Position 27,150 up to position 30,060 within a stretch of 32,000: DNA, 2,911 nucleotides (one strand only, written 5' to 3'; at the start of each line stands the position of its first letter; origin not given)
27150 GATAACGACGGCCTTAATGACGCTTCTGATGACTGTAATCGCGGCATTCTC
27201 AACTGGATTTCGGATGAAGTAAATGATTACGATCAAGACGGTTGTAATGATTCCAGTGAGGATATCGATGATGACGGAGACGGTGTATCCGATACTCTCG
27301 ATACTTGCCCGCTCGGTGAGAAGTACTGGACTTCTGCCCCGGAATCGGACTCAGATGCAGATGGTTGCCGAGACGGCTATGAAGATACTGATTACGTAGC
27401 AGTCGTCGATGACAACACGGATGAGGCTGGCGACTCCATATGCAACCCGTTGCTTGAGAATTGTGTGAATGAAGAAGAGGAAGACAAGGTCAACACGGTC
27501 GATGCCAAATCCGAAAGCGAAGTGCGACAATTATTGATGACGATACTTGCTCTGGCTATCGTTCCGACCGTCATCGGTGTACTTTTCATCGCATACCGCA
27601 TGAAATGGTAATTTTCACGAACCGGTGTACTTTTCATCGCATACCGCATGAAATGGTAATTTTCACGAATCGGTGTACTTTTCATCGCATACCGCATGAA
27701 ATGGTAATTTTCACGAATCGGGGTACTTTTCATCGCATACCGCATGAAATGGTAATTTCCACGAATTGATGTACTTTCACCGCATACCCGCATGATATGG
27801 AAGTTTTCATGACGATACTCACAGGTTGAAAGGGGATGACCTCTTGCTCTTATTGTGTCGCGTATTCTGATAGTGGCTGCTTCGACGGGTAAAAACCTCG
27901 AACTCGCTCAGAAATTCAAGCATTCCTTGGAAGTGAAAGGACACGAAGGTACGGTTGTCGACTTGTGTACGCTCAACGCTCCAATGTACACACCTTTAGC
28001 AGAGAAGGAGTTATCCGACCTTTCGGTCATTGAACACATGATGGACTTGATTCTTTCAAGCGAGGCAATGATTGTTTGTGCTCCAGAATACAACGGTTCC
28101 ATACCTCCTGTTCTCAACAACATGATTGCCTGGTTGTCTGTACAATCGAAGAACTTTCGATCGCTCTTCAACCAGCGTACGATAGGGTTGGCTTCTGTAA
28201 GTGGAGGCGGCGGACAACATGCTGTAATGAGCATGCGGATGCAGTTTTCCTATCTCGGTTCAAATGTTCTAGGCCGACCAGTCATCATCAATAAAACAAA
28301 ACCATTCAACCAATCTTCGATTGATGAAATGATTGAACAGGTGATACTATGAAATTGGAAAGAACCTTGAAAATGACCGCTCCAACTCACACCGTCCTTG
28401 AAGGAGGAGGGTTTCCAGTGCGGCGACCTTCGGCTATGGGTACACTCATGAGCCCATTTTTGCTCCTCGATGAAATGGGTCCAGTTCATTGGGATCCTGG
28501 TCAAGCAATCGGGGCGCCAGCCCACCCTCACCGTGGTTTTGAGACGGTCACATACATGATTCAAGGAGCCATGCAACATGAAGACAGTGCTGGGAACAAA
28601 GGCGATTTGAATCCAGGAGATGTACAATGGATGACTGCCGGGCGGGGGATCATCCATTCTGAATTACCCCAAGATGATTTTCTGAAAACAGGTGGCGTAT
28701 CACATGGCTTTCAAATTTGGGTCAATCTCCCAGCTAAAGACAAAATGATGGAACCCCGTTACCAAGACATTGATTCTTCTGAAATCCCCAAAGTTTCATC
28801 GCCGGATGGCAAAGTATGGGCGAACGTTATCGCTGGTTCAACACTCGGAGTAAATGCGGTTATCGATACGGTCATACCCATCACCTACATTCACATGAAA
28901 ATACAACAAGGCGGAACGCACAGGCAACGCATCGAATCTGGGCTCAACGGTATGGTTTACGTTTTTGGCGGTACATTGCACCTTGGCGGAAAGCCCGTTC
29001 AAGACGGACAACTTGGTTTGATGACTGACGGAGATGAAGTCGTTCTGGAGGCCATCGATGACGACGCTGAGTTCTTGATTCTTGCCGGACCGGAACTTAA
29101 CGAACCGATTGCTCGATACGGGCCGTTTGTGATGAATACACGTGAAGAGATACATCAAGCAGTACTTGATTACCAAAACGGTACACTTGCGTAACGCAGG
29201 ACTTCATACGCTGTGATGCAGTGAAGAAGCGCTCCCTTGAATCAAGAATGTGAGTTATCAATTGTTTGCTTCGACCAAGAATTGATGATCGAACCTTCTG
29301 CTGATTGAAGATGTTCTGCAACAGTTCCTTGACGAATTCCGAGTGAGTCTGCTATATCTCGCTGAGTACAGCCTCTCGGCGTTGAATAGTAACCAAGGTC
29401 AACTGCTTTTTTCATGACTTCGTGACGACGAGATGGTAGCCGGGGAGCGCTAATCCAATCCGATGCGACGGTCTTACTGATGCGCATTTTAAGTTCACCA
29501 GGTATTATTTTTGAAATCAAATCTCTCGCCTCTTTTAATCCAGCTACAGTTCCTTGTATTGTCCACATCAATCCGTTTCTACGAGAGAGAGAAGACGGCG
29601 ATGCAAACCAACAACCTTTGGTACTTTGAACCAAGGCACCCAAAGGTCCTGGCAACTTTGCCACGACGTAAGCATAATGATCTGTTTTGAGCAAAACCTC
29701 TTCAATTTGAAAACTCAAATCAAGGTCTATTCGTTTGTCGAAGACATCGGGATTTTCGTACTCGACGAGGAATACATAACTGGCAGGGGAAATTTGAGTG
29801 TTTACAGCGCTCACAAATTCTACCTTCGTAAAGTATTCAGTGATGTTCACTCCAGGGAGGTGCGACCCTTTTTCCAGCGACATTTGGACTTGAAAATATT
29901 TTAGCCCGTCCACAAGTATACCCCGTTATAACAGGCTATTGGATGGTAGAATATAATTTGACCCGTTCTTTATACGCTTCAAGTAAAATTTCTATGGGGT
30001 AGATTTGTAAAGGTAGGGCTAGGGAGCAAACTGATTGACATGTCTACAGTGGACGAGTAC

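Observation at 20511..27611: Giant hyper-acidic surface protein built from about 52 tandem modules derived from thrombospondin type-3 repeats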

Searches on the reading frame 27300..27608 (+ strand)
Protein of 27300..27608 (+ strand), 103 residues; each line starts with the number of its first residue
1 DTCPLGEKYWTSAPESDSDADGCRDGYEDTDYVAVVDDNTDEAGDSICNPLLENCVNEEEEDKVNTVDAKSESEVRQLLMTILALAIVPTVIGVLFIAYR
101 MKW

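Call 7: search_protein_families(library=pfam, proteins=[window:27300-27608:+], max_evalue=10)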
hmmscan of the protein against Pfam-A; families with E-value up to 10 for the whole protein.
seq(103 aa): 0 families

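Call 16: search_protein_families(library=ncbifam, proteins=[window:27300-27608:+], max_evalue=1)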
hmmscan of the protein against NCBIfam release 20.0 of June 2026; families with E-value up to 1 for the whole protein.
seq(103 aa): 0 families

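Call 73: find_homologous_proteins(query=window:27324-27608:+, max_evalue=0.001)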
Query seq(95 aa) (95 aa): 4 proteins with E <= 0.001 among 4 candidates.
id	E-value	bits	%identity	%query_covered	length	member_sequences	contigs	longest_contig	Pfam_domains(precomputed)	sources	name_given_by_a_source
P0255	5.4e-35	137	72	99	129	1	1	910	-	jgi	jgi:hypothetical protein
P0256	1.9e-25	107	96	58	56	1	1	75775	-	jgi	-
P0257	7.8e-22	95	53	99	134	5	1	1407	-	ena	-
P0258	1.2e-16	79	70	59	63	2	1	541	-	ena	-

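Call 85: find_related_loci(query=A5, collection=metagenome_contigs, flank=10000)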
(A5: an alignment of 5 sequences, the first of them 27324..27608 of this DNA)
Query A5 (95 aa) in metagenome_contigs; peptide patterns used: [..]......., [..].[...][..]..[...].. (x = any residue, [..] = any of these).
192 stretches matched a pattern; 27 encode a relative of the query (tblastn E <= 1e-3); 27 distinct loci.
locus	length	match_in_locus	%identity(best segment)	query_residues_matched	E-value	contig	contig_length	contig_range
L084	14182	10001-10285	76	1-95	1e-44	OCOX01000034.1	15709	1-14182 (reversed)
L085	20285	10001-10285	76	1-95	2e-40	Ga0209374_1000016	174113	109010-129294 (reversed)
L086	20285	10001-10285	75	1-95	9e-40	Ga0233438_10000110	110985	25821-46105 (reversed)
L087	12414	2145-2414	48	2-95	5e-23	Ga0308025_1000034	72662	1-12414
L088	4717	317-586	49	2-95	2e-22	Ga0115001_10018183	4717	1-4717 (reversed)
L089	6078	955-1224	47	2-95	4e-22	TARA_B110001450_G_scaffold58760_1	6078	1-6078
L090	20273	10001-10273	40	2-95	1e-20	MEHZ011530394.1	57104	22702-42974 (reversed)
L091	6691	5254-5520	45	2-95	2e-19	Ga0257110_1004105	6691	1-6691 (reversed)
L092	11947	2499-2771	41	2-95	7e-19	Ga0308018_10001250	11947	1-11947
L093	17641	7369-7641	46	2-95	6e-19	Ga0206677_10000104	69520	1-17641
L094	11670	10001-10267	45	2-95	2e-18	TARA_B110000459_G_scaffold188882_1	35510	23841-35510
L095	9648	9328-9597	42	2-95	3e-18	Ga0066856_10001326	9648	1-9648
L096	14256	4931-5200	42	2-95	3e-18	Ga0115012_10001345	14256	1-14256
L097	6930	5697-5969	44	2-95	5e-18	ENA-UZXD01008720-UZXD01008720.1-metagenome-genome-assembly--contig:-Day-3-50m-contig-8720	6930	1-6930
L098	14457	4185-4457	44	2-95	5e-18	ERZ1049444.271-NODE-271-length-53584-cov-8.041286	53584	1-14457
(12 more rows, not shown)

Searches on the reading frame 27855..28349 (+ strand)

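Call 9: search_protein_families(library=pfam, proteins=[window:27855-28349:+], max_evalue=0.01)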
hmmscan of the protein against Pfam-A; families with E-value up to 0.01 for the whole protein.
window:27855-28349:+ (165 aa): 2 families
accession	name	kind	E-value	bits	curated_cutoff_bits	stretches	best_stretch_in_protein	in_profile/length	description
PF03358.20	FMN_red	-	4.3e-25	88.5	24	1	3-145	2-147/152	NADPH-dependent FMN reductase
PF02525.22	Flavodoxin_2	-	3.4e-08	33.9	27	1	3-121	2-139/198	Flavodoxin-like fold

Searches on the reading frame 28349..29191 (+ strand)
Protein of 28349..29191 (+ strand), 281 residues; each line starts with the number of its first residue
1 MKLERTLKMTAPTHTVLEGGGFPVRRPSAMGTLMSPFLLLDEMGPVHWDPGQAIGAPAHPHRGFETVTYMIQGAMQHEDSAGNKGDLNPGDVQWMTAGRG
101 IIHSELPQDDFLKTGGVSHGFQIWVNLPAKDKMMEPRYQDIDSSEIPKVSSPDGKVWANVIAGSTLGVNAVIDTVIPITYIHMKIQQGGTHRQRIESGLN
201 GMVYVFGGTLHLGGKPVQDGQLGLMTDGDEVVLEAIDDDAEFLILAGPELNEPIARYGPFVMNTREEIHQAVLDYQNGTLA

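Call 9: search_protein_families(library=pfam, proteins=[window:28349-29191:+], max_evalue=0.01)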
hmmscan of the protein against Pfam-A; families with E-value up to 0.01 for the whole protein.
window:28349-29191:+ (281 aa): 3 families
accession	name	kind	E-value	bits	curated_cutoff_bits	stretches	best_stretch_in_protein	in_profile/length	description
PF02678.22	Pirin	-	5.2e-34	116.9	26.1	1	30-125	13-108/108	Pirin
PF05726.19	Pirin_C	-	2.4e-26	92.5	27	1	180-280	1-102/103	Pirin C-terminal cupin domain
PF12973.13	Cupin_7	-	0.006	16.8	27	0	46-105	38-87/105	ChrR Cupin-like domain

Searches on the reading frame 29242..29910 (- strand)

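Call 9: search_protein_families(library=pfam, proteins=[window:29242-29910:-], max_evalue=0.01)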
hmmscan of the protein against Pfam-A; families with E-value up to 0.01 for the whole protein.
window:29242-29910:- (222 aa): 2 families
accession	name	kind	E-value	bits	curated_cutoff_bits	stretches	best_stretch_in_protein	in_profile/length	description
PF04967.18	HTH_10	-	2.9e-13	49.8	23.1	1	163-209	6-52/53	HTH DNA binding domain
PF13412.12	HTH_24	-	0.0061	16.5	21.9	0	180-202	17-39/48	Winged helix-turn-helix DNA-binding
